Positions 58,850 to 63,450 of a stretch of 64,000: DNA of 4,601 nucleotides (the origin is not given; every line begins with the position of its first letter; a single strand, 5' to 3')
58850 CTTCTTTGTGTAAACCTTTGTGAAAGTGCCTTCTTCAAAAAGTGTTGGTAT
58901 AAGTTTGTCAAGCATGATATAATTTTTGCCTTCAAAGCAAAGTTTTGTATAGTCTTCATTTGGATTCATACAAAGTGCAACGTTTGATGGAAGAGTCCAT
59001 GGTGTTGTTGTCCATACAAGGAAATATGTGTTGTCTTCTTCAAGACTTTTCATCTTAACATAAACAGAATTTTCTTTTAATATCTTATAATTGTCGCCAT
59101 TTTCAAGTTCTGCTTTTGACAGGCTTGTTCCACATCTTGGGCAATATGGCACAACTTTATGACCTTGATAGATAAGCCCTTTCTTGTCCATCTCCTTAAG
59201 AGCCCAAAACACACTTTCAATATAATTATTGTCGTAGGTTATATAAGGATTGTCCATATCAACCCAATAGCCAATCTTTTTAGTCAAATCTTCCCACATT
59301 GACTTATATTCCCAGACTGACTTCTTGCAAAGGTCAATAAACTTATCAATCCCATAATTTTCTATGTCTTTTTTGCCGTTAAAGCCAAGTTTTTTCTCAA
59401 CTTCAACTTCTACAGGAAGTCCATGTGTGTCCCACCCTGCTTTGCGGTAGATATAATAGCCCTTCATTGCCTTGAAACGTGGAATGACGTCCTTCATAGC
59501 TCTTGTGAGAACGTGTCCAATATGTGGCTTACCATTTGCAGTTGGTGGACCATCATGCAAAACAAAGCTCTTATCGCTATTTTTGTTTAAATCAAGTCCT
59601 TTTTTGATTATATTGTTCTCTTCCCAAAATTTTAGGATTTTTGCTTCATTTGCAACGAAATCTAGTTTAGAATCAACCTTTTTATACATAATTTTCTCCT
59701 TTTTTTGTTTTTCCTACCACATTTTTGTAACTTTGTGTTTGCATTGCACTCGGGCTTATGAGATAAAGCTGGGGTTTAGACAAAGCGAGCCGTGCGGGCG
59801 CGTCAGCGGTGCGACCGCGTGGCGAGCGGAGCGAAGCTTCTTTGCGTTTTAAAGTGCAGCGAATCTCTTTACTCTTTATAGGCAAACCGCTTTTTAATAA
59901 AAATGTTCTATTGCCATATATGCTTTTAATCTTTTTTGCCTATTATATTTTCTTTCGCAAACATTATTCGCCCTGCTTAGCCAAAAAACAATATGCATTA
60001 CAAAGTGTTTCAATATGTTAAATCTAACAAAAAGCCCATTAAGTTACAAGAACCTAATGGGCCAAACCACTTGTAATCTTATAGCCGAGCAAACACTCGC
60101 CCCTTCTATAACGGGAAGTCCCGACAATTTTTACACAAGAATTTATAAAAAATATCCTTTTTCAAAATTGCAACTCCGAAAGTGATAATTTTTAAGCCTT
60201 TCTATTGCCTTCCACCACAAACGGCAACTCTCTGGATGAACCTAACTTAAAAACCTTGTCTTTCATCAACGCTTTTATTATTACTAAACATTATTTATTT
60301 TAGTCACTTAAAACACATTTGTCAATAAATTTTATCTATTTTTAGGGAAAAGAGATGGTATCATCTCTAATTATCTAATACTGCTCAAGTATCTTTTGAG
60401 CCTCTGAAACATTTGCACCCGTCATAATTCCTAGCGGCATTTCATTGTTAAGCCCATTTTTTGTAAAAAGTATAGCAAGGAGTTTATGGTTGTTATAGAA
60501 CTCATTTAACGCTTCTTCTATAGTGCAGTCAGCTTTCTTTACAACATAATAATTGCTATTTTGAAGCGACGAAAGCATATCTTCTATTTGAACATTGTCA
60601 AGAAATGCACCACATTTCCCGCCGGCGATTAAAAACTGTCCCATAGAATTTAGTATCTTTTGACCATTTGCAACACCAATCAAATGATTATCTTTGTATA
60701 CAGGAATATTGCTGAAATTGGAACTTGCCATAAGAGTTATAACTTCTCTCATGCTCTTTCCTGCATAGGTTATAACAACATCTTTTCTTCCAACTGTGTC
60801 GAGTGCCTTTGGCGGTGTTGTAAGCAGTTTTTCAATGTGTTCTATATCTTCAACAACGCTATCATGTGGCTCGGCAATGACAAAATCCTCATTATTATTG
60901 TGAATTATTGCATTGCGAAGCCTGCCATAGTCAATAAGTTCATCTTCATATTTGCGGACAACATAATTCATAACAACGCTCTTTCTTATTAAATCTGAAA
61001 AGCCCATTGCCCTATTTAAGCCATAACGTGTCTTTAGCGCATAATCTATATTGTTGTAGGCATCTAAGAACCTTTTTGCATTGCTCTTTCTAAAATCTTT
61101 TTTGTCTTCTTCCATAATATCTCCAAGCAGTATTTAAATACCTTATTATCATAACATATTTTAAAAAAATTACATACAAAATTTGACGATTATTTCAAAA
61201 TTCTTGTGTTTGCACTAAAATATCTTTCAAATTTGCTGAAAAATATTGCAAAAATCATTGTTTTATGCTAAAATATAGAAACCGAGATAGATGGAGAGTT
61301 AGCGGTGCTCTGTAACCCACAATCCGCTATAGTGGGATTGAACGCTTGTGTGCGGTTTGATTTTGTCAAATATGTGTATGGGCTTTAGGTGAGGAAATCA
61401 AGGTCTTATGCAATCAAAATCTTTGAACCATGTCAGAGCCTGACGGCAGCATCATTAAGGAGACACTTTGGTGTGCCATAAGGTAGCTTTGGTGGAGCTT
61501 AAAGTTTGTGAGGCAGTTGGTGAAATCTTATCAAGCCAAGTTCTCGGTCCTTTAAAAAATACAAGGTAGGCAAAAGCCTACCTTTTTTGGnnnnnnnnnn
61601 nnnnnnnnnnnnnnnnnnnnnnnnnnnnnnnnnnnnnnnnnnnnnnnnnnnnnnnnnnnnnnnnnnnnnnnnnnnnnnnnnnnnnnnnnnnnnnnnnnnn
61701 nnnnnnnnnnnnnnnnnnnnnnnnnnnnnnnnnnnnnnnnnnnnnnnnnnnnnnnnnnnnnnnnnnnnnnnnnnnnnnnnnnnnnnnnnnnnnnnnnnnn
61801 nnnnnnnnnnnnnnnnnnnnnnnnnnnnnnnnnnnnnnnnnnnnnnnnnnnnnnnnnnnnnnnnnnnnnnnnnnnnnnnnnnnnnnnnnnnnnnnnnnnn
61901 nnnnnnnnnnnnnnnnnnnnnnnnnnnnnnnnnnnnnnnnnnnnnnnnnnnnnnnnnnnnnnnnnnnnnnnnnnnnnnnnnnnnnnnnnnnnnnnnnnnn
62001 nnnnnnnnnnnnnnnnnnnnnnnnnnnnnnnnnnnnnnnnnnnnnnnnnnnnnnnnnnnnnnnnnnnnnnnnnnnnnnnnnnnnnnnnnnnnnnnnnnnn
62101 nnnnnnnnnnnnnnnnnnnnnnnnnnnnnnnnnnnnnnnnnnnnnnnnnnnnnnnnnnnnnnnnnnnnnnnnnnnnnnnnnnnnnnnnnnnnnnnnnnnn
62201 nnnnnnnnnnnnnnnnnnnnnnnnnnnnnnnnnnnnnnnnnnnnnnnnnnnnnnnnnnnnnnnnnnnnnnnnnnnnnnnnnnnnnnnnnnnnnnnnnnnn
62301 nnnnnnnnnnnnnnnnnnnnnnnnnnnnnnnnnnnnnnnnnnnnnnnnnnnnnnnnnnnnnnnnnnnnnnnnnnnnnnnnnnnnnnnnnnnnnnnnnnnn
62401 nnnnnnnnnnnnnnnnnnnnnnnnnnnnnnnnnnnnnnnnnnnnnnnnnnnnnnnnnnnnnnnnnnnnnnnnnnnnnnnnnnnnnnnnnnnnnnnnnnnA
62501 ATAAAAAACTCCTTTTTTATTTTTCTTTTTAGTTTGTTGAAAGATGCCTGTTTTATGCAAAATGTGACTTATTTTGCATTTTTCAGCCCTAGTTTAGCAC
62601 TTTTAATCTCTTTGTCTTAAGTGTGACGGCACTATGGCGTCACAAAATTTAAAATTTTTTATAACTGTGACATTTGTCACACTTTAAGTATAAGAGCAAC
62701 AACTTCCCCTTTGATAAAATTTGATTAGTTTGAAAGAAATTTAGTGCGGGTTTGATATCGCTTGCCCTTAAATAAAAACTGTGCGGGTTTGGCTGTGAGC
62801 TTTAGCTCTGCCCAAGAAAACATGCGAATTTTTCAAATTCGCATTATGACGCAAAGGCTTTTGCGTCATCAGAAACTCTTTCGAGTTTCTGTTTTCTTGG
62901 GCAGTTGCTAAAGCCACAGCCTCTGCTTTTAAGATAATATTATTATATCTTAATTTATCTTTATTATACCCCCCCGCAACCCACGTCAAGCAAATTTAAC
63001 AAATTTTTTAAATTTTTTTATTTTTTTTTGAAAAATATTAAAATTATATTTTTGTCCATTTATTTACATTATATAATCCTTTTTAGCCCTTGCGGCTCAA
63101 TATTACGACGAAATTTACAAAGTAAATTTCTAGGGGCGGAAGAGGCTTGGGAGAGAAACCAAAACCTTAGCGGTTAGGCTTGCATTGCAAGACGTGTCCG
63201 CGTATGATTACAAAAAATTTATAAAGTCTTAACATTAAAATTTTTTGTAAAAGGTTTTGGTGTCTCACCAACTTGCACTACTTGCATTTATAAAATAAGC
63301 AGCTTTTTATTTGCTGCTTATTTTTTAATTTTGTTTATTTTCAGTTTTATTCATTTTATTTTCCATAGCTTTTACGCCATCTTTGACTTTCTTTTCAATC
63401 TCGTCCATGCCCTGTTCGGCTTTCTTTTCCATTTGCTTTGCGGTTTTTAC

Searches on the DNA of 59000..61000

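Call 17: search_rna_families(source=window, start=59000, end=61000, threshold=evalue, max_evalue=1)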
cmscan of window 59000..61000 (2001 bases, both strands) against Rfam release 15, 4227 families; matches with E-value up to 1: 2.
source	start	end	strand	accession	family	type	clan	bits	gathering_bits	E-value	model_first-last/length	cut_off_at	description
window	60044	60278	-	RF00230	T-box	Cis-reg; leader;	-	67.8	93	4.5e-14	1-219/219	no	T-box leader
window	60026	60117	-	RF02837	anti-hemB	Gene; sRNA;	-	17.4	49.5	0.59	1-81/81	no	Burkholderia RNA 7 (anti-hemB)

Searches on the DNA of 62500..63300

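Call 105: search_rna_families(source=window, start=62500, end=63300, threshold=evalue, max_evalue=1)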
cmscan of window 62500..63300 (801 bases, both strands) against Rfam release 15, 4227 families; matches with E-value up to 1: 0.
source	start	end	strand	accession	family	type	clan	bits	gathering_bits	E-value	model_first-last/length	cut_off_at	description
